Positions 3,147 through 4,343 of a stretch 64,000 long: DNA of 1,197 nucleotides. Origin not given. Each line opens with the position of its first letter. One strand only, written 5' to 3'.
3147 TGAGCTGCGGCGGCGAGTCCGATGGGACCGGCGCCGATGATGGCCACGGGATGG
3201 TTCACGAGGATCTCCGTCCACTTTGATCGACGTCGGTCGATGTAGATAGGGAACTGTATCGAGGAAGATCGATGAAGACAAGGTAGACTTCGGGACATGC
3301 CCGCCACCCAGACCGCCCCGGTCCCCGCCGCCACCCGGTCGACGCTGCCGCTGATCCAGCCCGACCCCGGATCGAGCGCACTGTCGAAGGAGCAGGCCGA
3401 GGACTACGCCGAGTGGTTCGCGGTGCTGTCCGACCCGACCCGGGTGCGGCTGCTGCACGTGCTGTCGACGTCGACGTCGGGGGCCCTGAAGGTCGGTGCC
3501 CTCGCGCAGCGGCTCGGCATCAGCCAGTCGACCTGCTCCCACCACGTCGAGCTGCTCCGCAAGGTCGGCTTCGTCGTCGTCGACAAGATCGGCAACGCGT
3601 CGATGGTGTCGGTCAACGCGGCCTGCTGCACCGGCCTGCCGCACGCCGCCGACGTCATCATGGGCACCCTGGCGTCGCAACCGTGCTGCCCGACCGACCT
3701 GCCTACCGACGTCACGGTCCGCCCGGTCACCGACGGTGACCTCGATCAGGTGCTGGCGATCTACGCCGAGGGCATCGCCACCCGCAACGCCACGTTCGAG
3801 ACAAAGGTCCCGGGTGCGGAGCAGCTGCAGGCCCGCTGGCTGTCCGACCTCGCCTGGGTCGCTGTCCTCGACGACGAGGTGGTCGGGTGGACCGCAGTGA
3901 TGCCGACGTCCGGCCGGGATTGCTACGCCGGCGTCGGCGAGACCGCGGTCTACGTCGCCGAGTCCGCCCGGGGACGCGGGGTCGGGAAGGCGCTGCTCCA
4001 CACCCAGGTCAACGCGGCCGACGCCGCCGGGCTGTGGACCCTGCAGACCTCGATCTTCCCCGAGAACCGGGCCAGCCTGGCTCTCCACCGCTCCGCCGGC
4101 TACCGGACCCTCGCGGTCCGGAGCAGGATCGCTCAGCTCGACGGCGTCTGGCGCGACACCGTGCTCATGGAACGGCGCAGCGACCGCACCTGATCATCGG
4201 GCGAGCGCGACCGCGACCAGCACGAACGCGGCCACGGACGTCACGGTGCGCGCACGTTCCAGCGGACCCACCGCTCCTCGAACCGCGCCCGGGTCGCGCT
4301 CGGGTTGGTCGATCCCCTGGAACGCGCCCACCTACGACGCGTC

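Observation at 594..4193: ArsR(Cys-pair)-PAT/ArsN1-like GNAT fusion divergent from a CC-tailed flavoprotein and an MFS pump: candidate non-canonical metalloid/organoarsenical module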

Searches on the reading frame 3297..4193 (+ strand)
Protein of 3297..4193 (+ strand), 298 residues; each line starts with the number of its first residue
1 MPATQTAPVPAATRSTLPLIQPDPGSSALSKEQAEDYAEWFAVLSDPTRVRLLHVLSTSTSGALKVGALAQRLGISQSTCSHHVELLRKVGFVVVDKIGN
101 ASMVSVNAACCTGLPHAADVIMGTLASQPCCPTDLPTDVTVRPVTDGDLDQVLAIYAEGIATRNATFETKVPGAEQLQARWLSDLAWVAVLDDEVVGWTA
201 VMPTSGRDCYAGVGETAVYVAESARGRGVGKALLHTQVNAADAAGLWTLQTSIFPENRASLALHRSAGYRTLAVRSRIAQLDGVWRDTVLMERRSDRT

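Call 3: search_protein_families(library=pfam, proteins=[window:3297-4193:+], max_evalue=0.01)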
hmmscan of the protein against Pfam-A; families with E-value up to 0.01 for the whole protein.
window:3297-4193:+ (298 aa): 15 families
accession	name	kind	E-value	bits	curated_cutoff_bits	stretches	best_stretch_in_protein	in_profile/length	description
PF12840.13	HTH_20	-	1e-11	45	27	1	44-95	1-50/51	Helix-turn-helix domain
PF00583.31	Acetyltransf_1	-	7e-11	42.9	20.7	1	174-269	20-116/116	Acetyltransferase (GNAT) family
PF13508.13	Acetyltransf_7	-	1.2e-09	38.9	27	1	186-270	5-83/84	Acetyltransferase (GNAT) domain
PF01022.26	HTH_5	-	1.3e-09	38.2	22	1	46-93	1-45/47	Bacterial regulatory protein, arsR family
PF13302.13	Acetyltransf_3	-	1.8e-09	38.8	25.4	1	139-270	2-138/138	Acetyltransferase (GNAT) domain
PF13420.13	Acetyltransf_4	-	2.7e-08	34.4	24.3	1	142-289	2-154/155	Acetyltransferase (GNAT) domain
PF12802.13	MarR_2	-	5.5e-06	26.9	27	1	47-94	5-51/61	MarR family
PF13412.12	HTH_24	-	0.00023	21.1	21.9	1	66-93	20-47/48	Winged helix-turn-helix DNA-binding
PF09339.16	HTH_IclR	-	0.00094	19.3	22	1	51-96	7-51/52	IclR helix-turn-helix domain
PF08279.18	HTH_11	-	0.001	19.3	25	1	52-94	5-46/55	HTH domain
PF01325.25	Fe_dep_repress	-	0.0011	19.6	26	1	60-97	19-56/60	Iron dependent repressor, N-terminal DNA binding domain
PF13673.13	Acetyltransf_10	-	0.0012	19.3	23.6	1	165-271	11-109/128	Acetyltransferase (GNAT) domain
PF25212.1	HVO_A0114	-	0.0014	18.8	27.6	1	34-106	10-79/84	HVO_A0114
PF24038.1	DUF7347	-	0.0015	19.2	27.6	1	38-88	2-53/77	Domain of unknown function (DUF7347)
PF13527.13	Acetyltransf_9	-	0.0044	17.4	25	0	141-245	2-105/127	Acetyltransferase (GNAT) domain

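Call 4: search_protein_families(library=ncbifam, proteins=[window:3297-4193:+], max_evalue=0.01)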
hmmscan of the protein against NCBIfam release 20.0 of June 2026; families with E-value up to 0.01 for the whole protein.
window:3297-4193:+ (298 aa): 19 families
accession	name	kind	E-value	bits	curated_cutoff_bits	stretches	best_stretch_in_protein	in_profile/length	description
NF040503.1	resist_ArsN1a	equivalog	4.1e-42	143.6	170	1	141-293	1-157/159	arsinothricin resistance N-acetyltransferase ArsN1 family A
NF040504.1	resist_ArsN1b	equivalog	1.1e-17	64.3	210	1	141-288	1-152/159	arsinothricin resistance N-acetyltransferase ArsN1 family B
NF033788.1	HTH_metalloreg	subfamily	8.1e-17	60.8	55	1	38-110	2-72/77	metalloregulator ArsR/SmtB family transcription factor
NF041413.1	ArsR_Rv2640c_fam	equivalog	3.3e-13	50.1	155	1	26-110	21-105/118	Rv2640c family ArsR-like transcriptional regulator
NF040502.1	PPT_acetyltrans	equivalog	1.2e-11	44.6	300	1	139-293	8-166/183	phosphinothricin N-acetyltransferase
NF033789.1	repress_SdpR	subfamily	9e-09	35.1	100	1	41-108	2-66/79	autorepressor SdpR family transcription factor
NF047906.1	CdPbTransRegCmtR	equivalog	4.5e-07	29.7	150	1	43-130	17-102/104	Cd(II)/Pb(II)-sensing metalloregulatory transcriptional regulator CmtR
NF002959.0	PRK03624.1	equivalog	3.3e-05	23.6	124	1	138-272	6-132/147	GNAT family acetyltransferase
NF040642.1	sulf_sens_BigR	equivalog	4.9e-05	23.3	155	1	32-94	5-64/95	sulfite-sensing transcriptional repressor BigR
NF007528.0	PRK10141.1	subfamily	9.3e-05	22.3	97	1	40-100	9-67/117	metalloregulator ArsR/SmtB family transcription factor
NF045707.1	Dbac_1936_reg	equivalog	0.00012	22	115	1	41-99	11-66/99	ArsR/SmtB-type metalloregulator TsoR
TIGR01884.1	cas_HTH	subfamily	0.00022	20.7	60.2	1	45-94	137-187/202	CRISPR-associated CARF protein Csa3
TIGR01575.1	rimI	equivalog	0.00073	19.7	86.4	1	192-277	40-120/132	ribosomal protein S18-alanine N-acetyltransferase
NF007527.0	PRK10140.1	equivalog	0.0027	17.6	236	1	145-293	10-160/162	N-acetyltransferase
TIGR02406.1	ectoine_EctA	equivalog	0.0031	17.5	120.6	1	218-270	72-124/157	diaminobutyrate acetyltransferase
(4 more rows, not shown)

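Call 6: find_homologous_proteins(query=window:3297-4193:+, max_evalue=0.00001)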
Query window:3297-4193:+ (298 aa): 4731 proteins with E <= 0.00001 among 8000 candidates; the best 120 are listed.
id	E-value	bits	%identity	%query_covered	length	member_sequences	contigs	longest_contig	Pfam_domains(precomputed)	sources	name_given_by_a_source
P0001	1.7e-185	633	97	99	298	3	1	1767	PF12840.14,PF13420.14,PF01022.27,PF13302.14,PF13508.14,PF00583.32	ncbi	-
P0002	3.4e-177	606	91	100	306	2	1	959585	PF12840.14,PF13420.14,PF01022.27,PF13302.14,PF13508.14,PF12802.14,PF00583.32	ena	-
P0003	2.4e-176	603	92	100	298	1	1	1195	PF12840.14,PF13420.14,PF01022.27,PF13302.14,PF13508.14,PF12802.14,PF00583.32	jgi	jgi:L-amino acid N-acyltransferase YncA/DNA-binding transcriptional ArsR family regulator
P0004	4.0e-175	599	91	100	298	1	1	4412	PF12840.14,PF13420.14,PF01022.27,PF13302.14,PF13508.14,PF12802.14,PF00583.32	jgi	jgi:L-amino acid N-acyltransferase YncA/DNA-binding transcriptional ArsR family regulator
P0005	6.6e-174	595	91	100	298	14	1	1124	PF12840.14,PF13420.14,PF01022.27,PF13302.14,PF13508.14,PF12802.14,PF00583.32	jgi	jgi:L-amino acid N-acyltransferase YncA/DNA-binding transcriptional ArsR family regulator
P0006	7.5e-173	591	89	100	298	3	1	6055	PF12840.14,PF13420.14,PF01022.27,PF13302.14,PF13508.14,PF12802.14,PF00583.32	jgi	-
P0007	3.7e-172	589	90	100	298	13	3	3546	PF12840.14,PF13420.14,PF01022.27,PF13302.14,PF13508.14,PF12802.14,PF00583.32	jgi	jgi:L-amino acid N-acyltransferase YncA/DNA-binding transcriptional ArsR family regulator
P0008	4.4e-166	569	88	100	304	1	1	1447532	PF12840.14,PF13420.14,PF01022.27,PF13302.14,PF13508.14,PF12802.14,PF00583.32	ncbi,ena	-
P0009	2.8e-150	517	81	98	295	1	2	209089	PF12840.14,PF13420.14,PF01022.27,PF13302.14,PF13508.14,PF00583.32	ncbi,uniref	ncbi:helix-turn-helix domain-containing GNAT family N-acetyltransferase [Nocardioides sp. GCM1002711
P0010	1.1e-149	515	78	99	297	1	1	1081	PF12840.14,PF13420.14,PF01022.27,PF13302.14,PF13508.14,PF00583.32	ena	-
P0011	7.5e-149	513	79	99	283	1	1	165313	PF12840.14,PF13412.13,PF13420.14,PF01022.27,PF13302.14,PF13508.14,PF12802.14,PF00583.32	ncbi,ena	-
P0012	5.8e-148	510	84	90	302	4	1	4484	PF12840.14,PF13412.13,PF13420.14,PF01022.27,PF13302.14,PF13508.14,PF09339.17,PF12802.14,PF00583.32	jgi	jgi:L-amino acid N-acyltransferase YncA/DNA-binding transcriptional ArsR family regulator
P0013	1.4e-147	509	83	92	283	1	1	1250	PF12840.14,PF13420.14,PF01022.27,PF13302.14,PF13508.14,PF12802.14,PF00583.32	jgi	jgi:L-amino acid N-acyltransferase YncA/DNA-binding transcriptional ArsR family regulator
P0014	3.6e-146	504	81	92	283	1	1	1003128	PF12840.14,PF13412.13,PF13420.14,PF01022.27,PF13302.14,PF13508.14,PF12802.14,PF00583.32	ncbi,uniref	ncbi:helix-turn-helix domain-containing GNAT family N-acetyltransferase [Nocardioides sp. GXQ0305]|u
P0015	4.5e-146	504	78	95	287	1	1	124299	PF12840.14,PF13412.13,PF13420.14,PF01022.27,PF13302.14,PF13508.14,PF09339.17,PF12802.14,PF00583.32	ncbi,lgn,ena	-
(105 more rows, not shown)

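Call 9: find_related_loci(query=window:3297-4193:+, collection=genome_contigs, flank=7000)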
Query window:3297-4193:+ (298 aa) in genome_contigs; peptide patterns used: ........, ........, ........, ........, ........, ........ (x = any residue, [..] = any of these).
389 stretches matched a pattern; 200 encode a relative of the query (tblastn E <= 1e-3); the best 80 are kept; 80 distinct loci.
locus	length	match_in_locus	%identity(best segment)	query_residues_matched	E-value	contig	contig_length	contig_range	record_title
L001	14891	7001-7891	90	1-297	5e-179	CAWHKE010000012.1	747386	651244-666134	MAG: uncultured Actinomycetota bacterium isolate MFD02840.bin.1.289 genome assembly, contig: contig_6257, whole genome s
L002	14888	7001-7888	88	1-298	2e-173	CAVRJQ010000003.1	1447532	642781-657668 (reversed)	MAG: uncultured Actinomycetota bacterium isolate MFD01275.bin.2.175 genome assembly, contig: contig_4231, whole genome s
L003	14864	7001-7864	81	6-292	6e-154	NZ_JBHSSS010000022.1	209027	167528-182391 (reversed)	Nocardioides sp. GCM10027114 strain B3RA-7-2 GCM70027114_12, whole genome shotgun sequence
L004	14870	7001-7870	79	1-296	7e-153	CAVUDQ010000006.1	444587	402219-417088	MAG: uncultured Actinomycetota bacterium isolate MFD02840.bin.1.302 genome assembly, contig: contig_57489, whole genome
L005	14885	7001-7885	76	2-296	9e-152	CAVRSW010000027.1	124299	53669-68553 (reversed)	MAG: uncultured Actinomycetota bacterium isolate MFD02840.bin.3.815 genome assembly, contig: contig_33094, whole genome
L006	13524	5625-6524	77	5-297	2e-151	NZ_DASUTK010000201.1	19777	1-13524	MAG: Nocardioides sp. isolate SMAG_U1761 k141_592183, whole genome shotgun sequence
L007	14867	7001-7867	77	8-295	8e-148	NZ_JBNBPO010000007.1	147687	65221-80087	Nocardioides sp. SYSU DS0651 NODE_7_length_147687_cov_38.344917, whole genome shotgun sequence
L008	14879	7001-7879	75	2-295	3e-148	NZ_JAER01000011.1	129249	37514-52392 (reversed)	Nocardioides sp. J54 NocJ54DRAFT_scaffold_10.11_C, whole genome shotgun sequence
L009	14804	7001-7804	80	29-296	1e-145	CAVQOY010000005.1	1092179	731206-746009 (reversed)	MAG: uncultured Actinomycetota bacterium isolate MFD01275.bin.1.187 genome assembly, contig: contig_26225, whole genome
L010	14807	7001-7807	80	28-296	2e-145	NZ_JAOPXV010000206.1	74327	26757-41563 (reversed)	MAG: Nocardioides sp. isolate RYN_210 scaffold_4068588, whole genome shotgun sequence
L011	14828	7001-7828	79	20-296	2e-145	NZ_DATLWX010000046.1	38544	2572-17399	MAG: Nocardioides sp. isolate SMAG_U13231 k141_267178, whole genome shotgun sequence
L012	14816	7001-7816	79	25-296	1e-144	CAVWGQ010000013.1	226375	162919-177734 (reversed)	MAG: uncultured Actinomycetota bacterium isolate MFD01275.bin.2.172 genome assembly, contig: contig_3584, whole genome s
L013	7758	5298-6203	73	4-296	3e-143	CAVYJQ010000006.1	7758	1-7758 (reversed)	MAG: uncultured Actinomycetota bacterium isolate MFD01275.bin.2.147 genome assembly, contig: contig_44523, whole genome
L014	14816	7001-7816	77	19-295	6e-143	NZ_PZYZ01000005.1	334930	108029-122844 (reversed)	Nocardioides sediminis strain KCTC 19271 KCTC_19271_Contig5, whole genome shotgun sequence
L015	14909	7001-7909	72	4-296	5e-141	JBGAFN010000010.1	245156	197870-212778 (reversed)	MAG: Marmoricola sp. isolate MAG_AAO_H125.60 AAOH125-60_opera_contig_236, whole genome shotgun sequence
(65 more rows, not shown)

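Call 13: search_solved_structures(query=window:3297-4193:+, max_evalue=0.001, show_alignments=3)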
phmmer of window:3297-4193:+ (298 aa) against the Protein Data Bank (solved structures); distinct sequences matched with E-value up to 0.001: 32.
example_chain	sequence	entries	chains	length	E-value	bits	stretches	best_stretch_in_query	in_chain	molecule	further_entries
9igk_A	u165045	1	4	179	2.4e-15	59.8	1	138-294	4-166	Phosphinothricin N-acetyltransferase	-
4j3g_A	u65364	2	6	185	2.6e-15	59.8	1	121-293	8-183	GCN5-related N-acetyltransferase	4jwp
9igl_A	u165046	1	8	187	2.8e-15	59.6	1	138-294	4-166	Phosphinothricin N-acetyltransferase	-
1vhs_A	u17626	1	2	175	1.9e-14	56.9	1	139-293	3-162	similar to phosphinothricin acetyltransferase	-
4jxq_A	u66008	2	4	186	2.8e-14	56.3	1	139-293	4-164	Acetyltransferase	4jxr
1yr0_A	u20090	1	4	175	2.8e-14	56.3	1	138-294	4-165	phosphinothricin acetyltransferase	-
5dwm_A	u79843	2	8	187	7.2e-12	48.4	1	141-292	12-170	Phosphinothricin N-acetyltransferase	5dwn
2bl1_A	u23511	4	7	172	2e-11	47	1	140-296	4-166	PUTATIVE PHOSPHINOTHRICIN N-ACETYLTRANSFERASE PA4866 | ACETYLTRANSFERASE PA4866 FROM P. AERUGINOSA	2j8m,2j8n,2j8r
1yvo_A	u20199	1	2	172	2.3e-11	46.8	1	140-296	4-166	conserved hypothetical protein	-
6j0e_A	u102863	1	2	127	1e-10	44.7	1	26-97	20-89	Arsenic responsive repressor ArsR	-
1r22_A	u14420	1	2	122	2.5e-10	43.4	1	27-99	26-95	Transcriptional repressor smtB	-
1r1t_A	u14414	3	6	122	6.8e-10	42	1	27-99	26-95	Transcriptional repressor smtB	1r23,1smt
5jtf_A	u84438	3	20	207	1.5e-08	37.6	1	139-287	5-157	Putative Phosphinothricin N-acetyltransferase | Phosphinothricin N-acetyltransferase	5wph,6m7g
4mbu_A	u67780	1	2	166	1.8e-07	34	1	141-290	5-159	Similar to N-acetyltransferase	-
5t7d_A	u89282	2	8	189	3.2e-07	33.2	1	134-288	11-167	Phosphinothricin N-acetyltransferase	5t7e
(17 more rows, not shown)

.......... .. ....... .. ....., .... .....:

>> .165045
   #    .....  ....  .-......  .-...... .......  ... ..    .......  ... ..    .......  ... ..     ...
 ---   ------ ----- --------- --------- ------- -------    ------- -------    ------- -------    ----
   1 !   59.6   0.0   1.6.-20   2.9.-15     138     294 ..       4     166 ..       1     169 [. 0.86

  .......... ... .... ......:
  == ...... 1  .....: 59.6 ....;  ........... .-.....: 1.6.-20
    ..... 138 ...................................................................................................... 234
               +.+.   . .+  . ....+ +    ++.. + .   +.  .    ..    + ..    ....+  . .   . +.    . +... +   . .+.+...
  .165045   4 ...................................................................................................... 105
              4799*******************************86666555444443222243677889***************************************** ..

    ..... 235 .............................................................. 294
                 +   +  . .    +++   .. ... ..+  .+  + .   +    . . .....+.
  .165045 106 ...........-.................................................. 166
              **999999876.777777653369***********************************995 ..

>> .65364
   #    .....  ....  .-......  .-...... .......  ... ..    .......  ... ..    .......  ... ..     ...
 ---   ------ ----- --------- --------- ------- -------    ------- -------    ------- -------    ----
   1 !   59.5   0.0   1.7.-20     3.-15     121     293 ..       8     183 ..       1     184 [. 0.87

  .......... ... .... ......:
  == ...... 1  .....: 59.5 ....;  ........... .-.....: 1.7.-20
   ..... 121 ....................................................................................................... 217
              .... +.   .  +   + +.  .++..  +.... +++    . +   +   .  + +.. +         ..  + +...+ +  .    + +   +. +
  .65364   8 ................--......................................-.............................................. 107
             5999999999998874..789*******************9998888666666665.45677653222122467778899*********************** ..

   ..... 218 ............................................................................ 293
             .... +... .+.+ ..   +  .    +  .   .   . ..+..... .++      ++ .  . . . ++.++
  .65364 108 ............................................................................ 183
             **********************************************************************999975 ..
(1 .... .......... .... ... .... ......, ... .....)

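Call 20: search_dna_similar(query=window:3297-4193:+, collection=plasmids, mode=protein, max_rows=40, max_evalue=1e-10)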
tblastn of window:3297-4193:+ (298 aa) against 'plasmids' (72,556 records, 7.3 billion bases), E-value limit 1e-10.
Records with a match: 1350; places in all: 1364; records where one place covers at least 80% of the query: 44.
Best place of each record, by identity: 60-80% 20; <60% 1330.
By first word of the organism name: Klebsiella 991; Ralstonia 112; Pantoea 40; Bacillus 39; Rhodococcus 28; Streptomyces 13; Hymenobacter 13; Enterobacter 10; Paenibacillus 8; Pseudomonas 6; and 44 more.
By predicted mobility (MOB-suite, as given by PLSDB): conjugative 879; non-mobilizable 323; mobilizable 148.
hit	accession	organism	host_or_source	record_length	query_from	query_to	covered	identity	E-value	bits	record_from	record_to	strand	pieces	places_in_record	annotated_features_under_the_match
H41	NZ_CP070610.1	Rhodococcus koreensis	cell culture,rhizosphere of apple ...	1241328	27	295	90%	64.3%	3e-109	354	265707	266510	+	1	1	record has no annotation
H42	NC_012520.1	Rhodococcus opacus B4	-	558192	24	295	91%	63.3%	2e-107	349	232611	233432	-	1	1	metalloregulator ArsR/SmtB family transcription factor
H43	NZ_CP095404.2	Rhodococcus opacus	Whole organism,nitrophenolics and ...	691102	24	295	91%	63.3%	2e-107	349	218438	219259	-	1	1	metalloregulator ArsR/SmtB family transcription factor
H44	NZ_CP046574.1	Rhodococcus sp. WAY2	cell culture,bacterial consortium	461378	28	295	90%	64.2%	2e-88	352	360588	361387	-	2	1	none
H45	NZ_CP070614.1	Rhodococcus pseudokoreensis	cell culture,rhizosphere of apple ...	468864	28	295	90%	64.2%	2e-108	352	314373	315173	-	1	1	metalloregulator ArsR/SmtB family transcription factor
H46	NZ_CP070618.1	Rhodococcus pseudokoreensis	cell culture,rhizosphere of apple ...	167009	17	295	94%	61.0%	2e-103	337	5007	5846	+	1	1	metalloregulator ArsR/SmtB family transcription factor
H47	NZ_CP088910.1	Rhodococcus qingshengii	cell culture,forest soil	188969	26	298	92%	62.3%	3e-108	352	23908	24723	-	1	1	metalloregulator ArsR/SmtB family transcription factor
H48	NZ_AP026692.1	Rhodococcus qingshengii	cruid oil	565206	26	298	92%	62.3%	3e-108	352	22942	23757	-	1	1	metalloregulator ArsR/SmtB family transcription factor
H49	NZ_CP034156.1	Rhodococcus sp. NJ-530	Antarctic sea ice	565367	26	298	92%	62.3%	3e-108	352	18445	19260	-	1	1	metalloregulator ArsR/SmtB family transcription factor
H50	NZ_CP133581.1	Nocardia farcinica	stool,stool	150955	24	295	91%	62.1%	6e-103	336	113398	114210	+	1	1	GNAT family N-acetyltransferase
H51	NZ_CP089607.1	Rhodococcus qingshengii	cell culture,activated sludge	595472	23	295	92%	61.6%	1e-107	350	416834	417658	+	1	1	metalloregulator ArsR/SmtB family transcription factor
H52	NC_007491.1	Rhodococcus erythropolis PR4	seawater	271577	23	295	92%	61.2%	9e-107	347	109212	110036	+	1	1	metalloregulator ArsR/SmtB family transcription factor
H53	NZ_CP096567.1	Rhodococcus qingshengii JCM 15477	sandy loam,soil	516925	23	295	92%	61.2%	9e-107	347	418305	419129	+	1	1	metalloregulator ArsR/SmtB family transcription factor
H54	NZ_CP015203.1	Rhodococcus sp. 008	Skate,bacterial culture,renal tissue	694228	23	295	92%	61.2%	9e-107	347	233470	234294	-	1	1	metalloregulator ArsR/SmtB family transcription factor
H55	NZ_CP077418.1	Rhodococcus qingshengii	pure culture,oil-contaminated water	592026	25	295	91%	61.6%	2e-108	352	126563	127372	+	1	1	metalloregulator ArsR/SmtB family transcription factor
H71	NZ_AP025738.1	Herbiconiux sp. L3-i23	-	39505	29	297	86%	44.7%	4e-43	200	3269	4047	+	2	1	GNAT family N-acetyltransferase | metalloregulator ArsR/SmtB family transcription factor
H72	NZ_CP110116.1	Arthrobacter sp. YA7-1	Solanum lycopersicum,Tomato (Solanum ...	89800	15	298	95%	39.7%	3e-43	201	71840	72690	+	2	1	GNAT family N-acetyltransferase | metalloregulator ArsR/SmtB family transcription factor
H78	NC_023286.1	Streptomyces sp. F12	-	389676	17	295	94%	37.0%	3e-46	173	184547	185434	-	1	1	GNAT family N-acetyltransferase | metalloregulator ArsR/SmtB family transcription factor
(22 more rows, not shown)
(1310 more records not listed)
